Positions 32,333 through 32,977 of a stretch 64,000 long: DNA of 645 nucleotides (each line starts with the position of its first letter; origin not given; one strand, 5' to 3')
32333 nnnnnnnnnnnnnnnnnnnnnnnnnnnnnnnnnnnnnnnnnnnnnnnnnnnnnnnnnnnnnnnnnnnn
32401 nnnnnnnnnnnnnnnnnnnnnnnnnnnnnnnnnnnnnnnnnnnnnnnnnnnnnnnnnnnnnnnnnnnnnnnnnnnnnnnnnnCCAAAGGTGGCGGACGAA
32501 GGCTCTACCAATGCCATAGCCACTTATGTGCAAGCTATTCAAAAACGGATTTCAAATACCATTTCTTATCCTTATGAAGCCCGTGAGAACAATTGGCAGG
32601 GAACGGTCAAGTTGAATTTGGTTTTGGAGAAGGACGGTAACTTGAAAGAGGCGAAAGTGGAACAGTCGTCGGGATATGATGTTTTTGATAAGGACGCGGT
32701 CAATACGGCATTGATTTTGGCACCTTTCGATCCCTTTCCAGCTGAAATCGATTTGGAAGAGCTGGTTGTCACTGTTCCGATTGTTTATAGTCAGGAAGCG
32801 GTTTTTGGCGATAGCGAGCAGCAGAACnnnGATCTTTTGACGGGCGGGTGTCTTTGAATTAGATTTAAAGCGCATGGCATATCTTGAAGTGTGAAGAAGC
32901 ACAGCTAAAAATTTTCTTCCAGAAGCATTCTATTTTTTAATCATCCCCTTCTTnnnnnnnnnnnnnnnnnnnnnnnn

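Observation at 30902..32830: Tad secretin fused to a TonB C-terminal-like domain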

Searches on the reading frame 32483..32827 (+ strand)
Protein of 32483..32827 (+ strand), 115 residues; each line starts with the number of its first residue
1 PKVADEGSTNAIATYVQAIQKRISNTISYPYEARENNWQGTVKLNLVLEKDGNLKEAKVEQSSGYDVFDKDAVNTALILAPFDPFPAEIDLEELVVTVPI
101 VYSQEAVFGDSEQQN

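Call 30: search_solved_structures(query=A2, max_evalue=1, show_alignments=3)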
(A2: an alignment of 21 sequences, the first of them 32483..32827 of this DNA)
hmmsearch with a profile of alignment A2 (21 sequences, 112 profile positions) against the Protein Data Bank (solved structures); distinct sequences matched with E-value up to 1: 19.
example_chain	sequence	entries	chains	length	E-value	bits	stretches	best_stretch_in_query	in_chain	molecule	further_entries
6sly_A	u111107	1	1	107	9.2e-13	51.6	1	9-105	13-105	Protein TonB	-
5lw8_A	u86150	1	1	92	1.7e-12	50.8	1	14-105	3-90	Protein TonB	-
9ddz_A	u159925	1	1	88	2e-06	31.2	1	28-78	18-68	Protein TonB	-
9dc4_T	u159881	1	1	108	3.4e-06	30.5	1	28-78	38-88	Protein TonB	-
6i97_D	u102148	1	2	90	3.7e-06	30.4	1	28-72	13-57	Protein TonB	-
6fip_A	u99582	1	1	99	4.4e-06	30.1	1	28-72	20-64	Protein TonB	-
2m2k_A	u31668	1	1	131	9.8e-05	25.8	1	13-104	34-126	HasB protein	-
7zc8_B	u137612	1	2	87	0.0002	24.8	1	23-74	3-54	Protein TonB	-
2k9k_A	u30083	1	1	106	0.00052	23.4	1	28-77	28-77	TonB2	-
9hi3_A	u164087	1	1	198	0.001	22.5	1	23-74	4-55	Protein TonB,Ferredoxin-1, chloroplastic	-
6s3w_A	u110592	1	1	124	0.0011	22.3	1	41-79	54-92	Cell envelope integrity/translocation protein TolA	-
1lr0_A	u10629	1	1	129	0.0012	22.2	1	41-79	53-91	TolA protein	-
2gsk_B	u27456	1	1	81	0.0023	21.4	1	28-75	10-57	protein TONB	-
1u07_A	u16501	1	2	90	0.0029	21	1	28-75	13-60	TonB protein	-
1xx3_A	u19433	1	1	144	0.005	20.3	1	27-75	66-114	TonB protein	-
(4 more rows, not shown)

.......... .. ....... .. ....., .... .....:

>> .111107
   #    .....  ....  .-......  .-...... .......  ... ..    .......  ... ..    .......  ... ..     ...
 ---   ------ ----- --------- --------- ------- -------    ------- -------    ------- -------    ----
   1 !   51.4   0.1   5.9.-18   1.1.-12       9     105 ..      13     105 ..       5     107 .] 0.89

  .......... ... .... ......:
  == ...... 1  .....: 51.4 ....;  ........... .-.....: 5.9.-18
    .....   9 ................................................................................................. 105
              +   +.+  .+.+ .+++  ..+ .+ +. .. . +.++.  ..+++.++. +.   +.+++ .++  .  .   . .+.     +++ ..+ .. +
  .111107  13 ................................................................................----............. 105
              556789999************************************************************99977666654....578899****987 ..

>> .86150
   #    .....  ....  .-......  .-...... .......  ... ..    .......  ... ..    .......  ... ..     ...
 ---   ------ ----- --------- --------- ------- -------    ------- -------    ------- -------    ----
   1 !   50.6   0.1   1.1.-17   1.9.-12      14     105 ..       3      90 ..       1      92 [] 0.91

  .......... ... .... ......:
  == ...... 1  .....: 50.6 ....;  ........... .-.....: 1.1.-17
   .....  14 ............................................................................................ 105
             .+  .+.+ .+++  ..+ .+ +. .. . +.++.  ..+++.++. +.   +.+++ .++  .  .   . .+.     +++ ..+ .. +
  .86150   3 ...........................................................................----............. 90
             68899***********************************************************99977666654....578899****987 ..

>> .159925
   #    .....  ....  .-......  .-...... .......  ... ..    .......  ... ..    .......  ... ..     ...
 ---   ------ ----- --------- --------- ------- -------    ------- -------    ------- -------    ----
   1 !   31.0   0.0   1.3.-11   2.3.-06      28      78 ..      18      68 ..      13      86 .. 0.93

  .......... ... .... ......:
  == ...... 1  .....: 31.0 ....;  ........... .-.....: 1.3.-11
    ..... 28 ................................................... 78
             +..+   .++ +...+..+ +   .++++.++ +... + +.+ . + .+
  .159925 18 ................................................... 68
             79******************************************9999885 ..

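Call 32: find_homologous_proteins(query=window:32483-32827:+, max_evalue=0.001)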
Query window:32483-32827:+ (115 aa): 1 proteins with E <= 0.001 among 12 candidates.
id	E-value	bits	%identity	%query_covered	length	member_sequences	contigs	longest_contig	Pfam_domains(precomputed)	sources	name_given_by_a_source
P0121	6.9e-26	109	50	93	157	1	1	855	PF03544.20,PF13103.12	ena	-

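Call 38: predict_structure(alignment_id=A2)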
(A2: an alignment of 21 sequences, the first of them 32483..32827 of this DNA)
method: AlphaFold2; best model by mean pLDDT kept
length: 115 residues; sequences in the alignment: 21
mean_pLDDT: 85.4   pTM: 0.72
mean pLDDT of the five models: 85.4, 85.1, 84.9, 84.8, 83.4
residues with pLDDT >= 90: 72; 70-90: 26; 50-70: 7; < 50: 10
segments of 3 or more residues with pLDDT < 50: 1-3, 109-115
pLDDT, mean of each block of 10 residues (from residue 1): 62 92 87 89 95 96 92 94 92 93 69 41
secondary structure, 60 per line:
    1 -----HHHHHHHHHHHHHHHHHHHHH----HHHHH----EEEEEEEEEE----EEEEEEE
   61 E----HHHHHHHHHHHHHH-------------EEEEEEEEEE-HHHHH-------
elements in order: H6-26 H31-35 E40-49 E54-61 H66-79 E93-102 H104-108

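Call 42: fold_search(model_id=the predicted structure, library=pdb)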
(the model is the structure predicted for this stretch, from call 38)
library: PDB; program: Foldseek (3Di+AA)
matches with E <= 10: 311; with E <= 0.001: 10
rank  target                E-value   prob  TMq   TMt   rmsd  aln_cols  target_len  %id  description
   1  5lw8_MODEL_1_A        1.2e-05  1.00  0.63  0.77   2.2        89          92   27  NMR solution structure of Helicobacter pylori TonB-CTD (residues 194-285) (released 2016-10-19)
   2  6sly_MODEL_1_A        1.4e-05  1.00  0.67  0.71   5.2       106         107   24  NMR solution structure of Helicobacter pylori TonB-CTD (residues 179-285) (released 2020-03-25)
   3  1lr0                  1.8e-04  1.00  0.60  0.55   4.2       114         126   22  Pseudomonas aeruginosa TolA Domain III, Seleno-methionine Derivative (released 2002-05-29)
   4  7zc8_A                2.2e-04  1.00  0.52  0.67   2.8        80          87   19  Crystal structure of the C-terminal domain of FusB, a TonB homologue (released 2022-08-17)
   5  7zc8_B                2.8e-04  1.00  0.50  0.64   3.8        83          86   20  Crystal structure of the C-terminal domain of FusB, a TonB homologue (released 2022-08-17)
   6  9dc4_T                3.5e-04  1.00  0.55  0.73   1.5        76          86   26  Transferrin Binding Protein A in complex with transferrin binding protein B, transferrin and globular domain of TonB (released 2026-03-04)
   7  2gsk_B                5.4e-04  1.00  0.55  0.75   2.2        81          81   18  Structure of the BtuB:TonB Complex (released 2006-06-13)
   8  3qdr_A                6.2e-04  1.00  0.55  0.66   4.3        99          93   20  Structural characterization of the interaction of colicin A, colicin N, and TolB with the TolAIII translocon (released 2012-01-25)
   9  3qdp                  6.2e-04  1.00  0.51  0.64   4.4        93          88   20  Structural characterization of the interaction of colicin A, colicin N, and TolB with TolAIII translocon (released 2012-01-25)
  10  1u07_A                7.0e-04  1.00  0.54  0.67   2.3        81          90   18  Crystal Structure of the 92-residue C-term. part of TonB with significant structural changes compared to shorter fragm (released 2004-11-30)
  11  1xx3_MODEL_1_A        1.2e-03  1.00  0.56  0.71   2.1        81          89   17  Solution Structure of Escherichia coli TonB-CTD (released 2005-02-15)
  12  2grx_C                1.3e-03  1.00  0.54  0.75   2.2        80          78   19  Crystal structure of TonB in complex with FhuA, E. coli outer membrane receptor for ferrichrome (released 2006-06-13)
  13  1u07_B                1.8e-03  1.00  0.50  0.64   3.2        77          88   18  Crystal Structure of the 92-residue C-term. part of TonB with significant structural changes compared to shorter fragm (released 2004-11-30)
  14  2x9a_B                2.7e-03  1.00  0.47  0.57   4.6       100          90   19  crystal structure of g3p from phage IF1 in complex with its coreceptor, the C-terminal domain of TolA (released 2010-12-01)
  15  6i97_D                3.1e-03  1.00  0.57  0.71   2.8        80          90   21  Structure of the ferrioxamine B transporter FoxA from Pseudomonas aeruginosa in complex with ferrioxamine B and a C-te (released 2019-08-28)
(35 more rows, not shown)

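Call 56: search_protein_representatives(alignment_id=A2)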
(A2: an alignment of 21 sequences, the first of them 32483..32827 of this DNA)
Query: 21 sequences, 112 profile positions. Proteins with E-value up to 0.001 (for the whole library): 50587; up to 1e-10: 7839; up to 1e-30: 96. The best 150 are listed.
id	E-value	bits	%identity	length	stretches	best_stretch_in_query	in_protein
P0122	4.1e-86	300.8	-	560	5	13-104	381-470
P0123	7.0e-81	283.9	-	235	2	5-109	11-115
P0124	5.5e-80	281.1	-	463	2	4-108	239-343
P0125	3.5e-79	278.5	-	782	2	7-107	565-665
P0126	7.0e-78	274.3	-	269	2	6-109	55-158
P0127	1.7e-77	273.0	-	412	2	5-107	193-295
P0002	4.2e-77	271.8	-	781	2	4-105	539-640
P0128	9.4e-75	264.2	-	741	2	7-109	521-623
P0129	1.5e-74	263.5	-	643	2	10-109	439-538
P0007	9.4e-74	261.0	-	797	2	5-108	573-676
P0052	2.9e-68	243.3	-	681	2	6-108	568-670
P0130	3.2e-63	227.1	-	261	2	11-104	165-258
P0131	1.2e-57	209.1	-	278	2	6-107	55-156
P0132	6.1e-56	203.6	-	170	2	13-105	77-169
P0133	1.9e-49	182.7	-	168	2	6-106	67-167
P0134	1.0e-48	180.4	-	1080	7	21-104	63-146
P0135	9.4e-43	161.1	-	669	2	9-103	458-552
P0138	9.7e-42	157.9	-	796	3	8-103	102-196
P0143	4.8e-40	152.4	-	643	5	28-108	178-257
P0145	3.8e-39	149.5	-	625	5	23-103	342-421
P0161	2.2e-35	137.4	-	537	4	20-107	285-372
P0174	3.9e-34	133.4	-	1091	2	12-107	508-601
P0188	2.5e-32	127.6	-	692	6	20-106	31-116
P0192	5.8e-32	126.4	-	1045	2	9-109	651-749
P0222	1.2e-28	115.7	-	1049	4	18-105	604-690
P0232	1.4e-27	112.3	-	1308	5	17-65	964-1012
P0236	2.8e-27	111.3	-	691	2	15-106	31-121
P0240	6.8e-27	110.1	-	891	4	21-105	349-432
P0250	5.8e-26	107.1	-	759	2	9-103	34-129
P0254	1.1e-25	106.2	-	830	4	28-107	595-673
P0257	1.5e-25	105.8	-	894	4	21-107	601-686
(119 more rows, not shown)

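Call 57: search_protein_families(library=pfam, proteins=[P0122, P0123, P0124, P0125, P0127, P0134, P0138, P0143, P0174, P0192], max_evalue=0.001)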
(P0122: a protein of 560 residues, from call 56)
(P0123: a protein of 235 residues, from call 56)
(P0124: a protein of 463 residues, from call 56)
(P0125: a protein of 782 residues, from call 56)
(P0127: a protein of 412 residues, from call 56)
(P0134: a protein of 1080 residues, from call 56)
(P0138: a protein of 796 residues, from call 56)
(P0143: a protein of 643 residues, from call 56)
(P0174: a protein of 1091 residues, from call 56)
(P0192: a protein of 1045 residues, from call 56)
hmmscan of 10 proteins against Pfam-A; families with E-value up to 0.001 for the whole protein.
P0122 (560 aa): 3 families
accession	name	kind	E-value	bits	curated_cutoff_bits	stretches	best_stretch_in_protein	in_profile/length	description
PF03544.19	TonB_C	-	4e-85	280.8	24.6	5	397-470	5-79/79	Gram-negative bacterial TonB protein C-terminal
PF13103.11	TonB_2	-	1.7e-48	163.1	22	5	267-345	2-77/85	TonB C terminal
PF06519.16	TolA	-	6.8e-14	52.3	25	0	262-342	9-83/96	TolA C-terminal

P0123 (235 aa): 2 families
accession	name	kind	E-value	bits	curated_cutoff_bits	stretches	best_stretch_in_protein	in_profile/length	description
PF03544.19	TonB_C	-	1.2e-36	125.5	24.6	2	33-108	3-77/79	Gram-negative bacterial TonB protein C-terminal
PF13103.11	TonB_2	-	9e-15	55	22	2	20-102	3-83/85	TonB C terminal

P0124 (463 aa): 3 families
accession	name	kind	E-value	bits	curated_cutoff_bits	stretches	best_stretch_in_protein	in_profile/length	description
PF03544.19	TonB_C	-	8.2e-35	119.6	24.6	2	384-460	4-79/79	Gram-negative bacterial TonB protein C-terminal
PF00263.26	Secretin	-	2.6e-21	76.4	27.5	1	9-84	96-169/169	Bacterial type II and III secretion system protein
PF13103.11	TonB_2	-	1.9e-13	50.8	22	2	370-444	3-74/85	TonB C terminal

P0125 (782 aa): 4 families
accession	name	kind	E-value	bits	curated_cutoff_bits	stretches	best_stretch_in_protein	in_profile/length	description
PF00263.26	Secretin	-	3.3e-41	141.1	27.5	1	288-447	3-168/169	Bacterial type II and III secretion system protein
PF03544.19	TonB_C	-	2.1e-32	111.8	24.6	2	585-660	3-77/79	Gram-negative bacterial TonB protein C-terminal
PF13103.11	TonB_2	-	1.2e-11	44.9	22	2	690-771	3-82/85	TonB C terminal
PF13629.12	T2SS-T3SS_pil_N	-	5.6e-10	39.2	23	1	99-148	20-69/72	Pilus formation protein N terminal region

P0127 (412 aa): 2 families
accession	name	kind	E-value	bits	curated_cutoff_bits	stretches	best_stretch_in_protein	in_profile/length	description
PF03544.19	TonB_C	-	4.7e-33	113.9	24.6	2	215-290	3-77/79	Gram-negative bacterial TonB protein C-terminal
PF13103.11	TonB_2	-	8e-12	45.6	22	2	320-397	3-77/85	TonB C terminal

P0134 (1080 aa): 2 families
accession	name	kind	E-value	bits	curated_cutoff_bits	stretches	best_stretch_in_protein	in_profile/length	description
PF03544.19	TonB_C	-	1.1e-136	446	24.6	7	871-949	2-79/79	Gram-negative bacterial TonB protein C-terminal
PF13103.11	TonB_2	-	4.4e-35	120.1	22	1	654-708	26-81/85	TonB C terminal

P0138 (796 aa): 3 families
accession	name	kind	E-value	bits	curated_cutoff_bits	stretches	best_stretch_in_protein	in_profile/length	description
PF02321.23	OEP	-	1.6e-41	142.6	22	2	365-546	1-187/187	Outer membrane efflux protein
PF03544.19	TonB_C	-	2.9e-37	127.4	24.6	3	122-197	4-79/79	Gram-negative bacterial TonB protein C-terminal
PF13103.11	TonB_2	-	1.2e-32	112.3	22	3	10-91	3-81/85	TonB C terminal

P0143 (643 aa): 2 families
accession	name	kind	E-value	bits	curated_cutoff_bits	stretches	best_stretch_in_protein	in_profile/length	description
PF03544.19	TonB_C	-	5.8e-103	337.9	24.6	5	177-253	3-79/79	Gram-negative bacterial TonB protein C-terminal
PF13103.11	TonB_2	-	3.9e-16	59.4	22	0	190-236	26-72/85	TonB C terminal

P0174 (1091 aa): 4 families
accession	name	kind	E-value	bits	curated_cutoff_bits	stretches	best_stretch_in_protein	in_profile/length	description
PF00263.26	Secretin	-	5.8e-42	143.6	27.5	1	273-429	2-168/169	Bacterial type II and III secretion system protein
PF03544.19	TonB_C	-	1.6e-22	80.2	24.6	2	533-597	15-78/79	Gram-negative bacterial TonB protein C-terminal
PF13629.12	T2SS-T3SS_pil_N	-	3.4e-19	68.7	23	1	65-130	3-71/72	Pilus formation protein N terminal region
PF13103.11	TonB_2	-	4.4e-17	62.4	22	2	510-588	3-79/85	TonB C terminal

P0192 (1045 aa): 4 families
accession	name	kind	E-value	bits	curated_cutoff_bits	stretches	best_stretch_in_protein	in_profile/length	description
PF00263.26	Secretin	-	3.5e-43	147.6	27.5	1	308-464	2-168/169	Bacterial type II and III secretion system protein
PF13629.12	T2SS-T3SS_pil_N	-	7e-18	64.5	23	1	99-163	4-69/72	Pilus formation protein N terminal region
PF03544.19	TonB_C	-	1.6e-17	64.1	24.6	2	677-743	13-78/79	Gram-negative bacterial TonB protein C-terminal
PF13103.11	TonB_2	-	9.3e-16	58.2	22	2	655-738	2-83/85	TonB C terminal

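Call 58: list_cluster_members(proteins=[P0138, P0122, P0134, P0143, P0174, P0192, P0125, P0145, P0188])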
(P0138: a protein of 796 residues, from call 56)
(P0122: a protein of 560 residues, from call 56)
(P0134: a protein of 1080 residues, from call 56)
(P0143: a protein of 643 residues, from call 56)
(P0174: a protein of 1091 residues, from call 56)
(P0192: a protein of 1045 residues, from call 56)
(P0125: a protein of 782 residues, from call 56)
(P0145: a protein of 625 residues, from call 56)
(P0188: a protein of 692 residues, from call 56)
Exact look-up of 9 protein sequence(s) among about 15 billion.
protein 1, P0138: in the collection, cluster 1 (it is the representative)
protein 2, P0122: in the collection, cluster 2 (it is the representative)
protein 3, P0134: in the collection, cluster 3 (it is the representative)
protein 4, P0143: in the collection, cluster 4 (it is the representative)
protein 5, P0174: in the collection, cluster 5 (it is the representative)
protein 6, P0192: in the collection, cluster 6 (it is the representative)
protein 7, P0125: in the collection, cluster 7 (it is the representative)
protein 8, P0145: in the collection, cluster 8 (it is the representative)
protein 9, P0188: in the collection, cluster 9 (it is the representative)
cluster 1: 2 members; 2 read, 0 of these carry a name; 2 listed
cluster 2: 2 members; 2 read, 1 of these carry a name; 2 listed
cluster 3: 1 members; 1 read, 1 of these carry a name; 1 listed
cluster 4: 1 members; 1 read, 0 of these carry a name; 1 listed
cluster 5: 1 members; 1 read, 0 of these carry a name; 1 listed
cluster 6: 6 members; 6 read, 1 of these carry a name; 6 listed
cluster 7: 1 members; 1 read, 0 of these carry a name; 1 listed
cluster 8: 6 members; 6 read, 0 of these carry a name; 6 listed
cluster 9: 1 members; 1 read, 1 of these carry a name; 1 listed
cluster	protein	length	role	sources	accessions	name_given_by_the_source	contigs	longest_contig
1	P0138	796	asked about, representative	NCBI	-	-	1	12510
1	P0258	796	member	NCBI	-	-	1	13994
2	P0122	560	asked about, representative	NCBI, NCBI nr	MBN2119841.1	MAG: TonB family protein, partial [Candidatus Omnitrophica bacterium] | TonB family protein [Candidatus Omnitrophota bacterium]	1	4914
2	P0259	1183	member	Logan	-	-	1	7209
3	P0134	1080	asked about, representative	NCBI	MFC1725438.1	TonB family protein [candidate division KSB1 bacterium]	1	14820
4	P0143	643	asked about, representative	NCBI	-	-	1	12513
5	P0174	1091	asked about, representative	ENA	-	-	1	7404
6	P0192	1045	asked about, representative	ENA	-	-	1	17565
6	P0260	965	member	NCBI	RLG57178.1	MAG: hypothetical protein DRN95_05845, partial [Candidatus Hydrothermarchaeota archaeon]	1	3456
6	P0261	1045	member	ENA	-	-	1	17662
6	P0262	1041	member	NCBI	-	-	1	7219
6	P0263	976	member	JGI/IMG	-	-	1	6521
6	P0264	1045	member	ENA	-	-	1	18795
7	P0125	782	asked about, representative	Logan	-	-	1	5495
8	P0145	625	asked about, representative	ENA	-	-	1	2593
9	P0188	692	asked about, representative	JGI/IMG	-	TonB family protein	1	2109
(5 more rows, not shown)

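Call 59: find_encoding_contigs(protein=P0138, flank=7000, max_places=2)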
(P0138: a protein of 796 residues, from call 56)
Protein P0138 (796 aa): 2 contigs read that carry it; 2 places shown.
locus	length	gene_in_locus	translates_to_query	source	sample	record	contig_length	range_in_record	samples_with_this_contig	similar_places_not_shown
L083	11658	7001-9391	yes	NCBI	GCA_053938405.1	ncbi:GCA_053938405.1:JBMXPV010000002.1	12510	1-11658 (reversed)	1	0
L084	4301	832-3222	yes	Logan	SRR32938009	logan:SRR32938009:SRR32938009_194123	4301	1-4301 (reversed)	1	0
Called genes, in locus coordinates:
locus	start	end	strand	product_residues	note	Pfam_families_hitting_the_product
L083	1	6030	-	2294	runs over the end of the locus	?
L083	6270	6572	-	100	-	-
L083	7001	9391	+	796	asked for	PF03544:TonB_C, PF13103:TonB_2, PF03544:TonB_C, PF13103:TonB_2, PF03544:TonB_C, PF02321:OEP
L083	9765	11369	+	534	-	-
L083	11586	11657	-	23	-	?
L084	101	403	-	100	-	-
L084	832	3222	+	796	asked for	PF03544:TonB_C, PF13103:TonB_2, PF03544:TonB_C, PF13103:TonB_2, PF03544:TonB_C, PF02321:OEP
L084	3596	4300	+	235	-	?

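Call 60: find_encoding_contigs(protein=P0259, flank=7000, max_places=2)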
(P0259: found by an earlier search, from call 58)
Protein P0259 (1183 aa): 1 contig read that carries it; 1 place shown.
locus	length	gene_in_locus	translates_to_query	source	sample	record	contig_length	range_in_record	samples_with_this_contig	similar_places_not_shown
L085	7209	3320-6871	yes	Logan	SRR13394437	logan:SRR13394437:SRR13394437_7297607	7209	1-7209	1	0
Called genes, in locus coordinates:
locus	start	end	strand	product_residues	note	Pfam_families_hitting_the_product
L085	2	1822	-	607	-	?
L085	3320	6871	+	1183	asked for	PF03544:TonB_C, PF13103:TonB_2, PF03544:TonB_C, PF13103:TonB_2, PF03544:TonB_C, PF13103:TonB_2, PF03544:TonB_C, PF02321:OEP, +2 more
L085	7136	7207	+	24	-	?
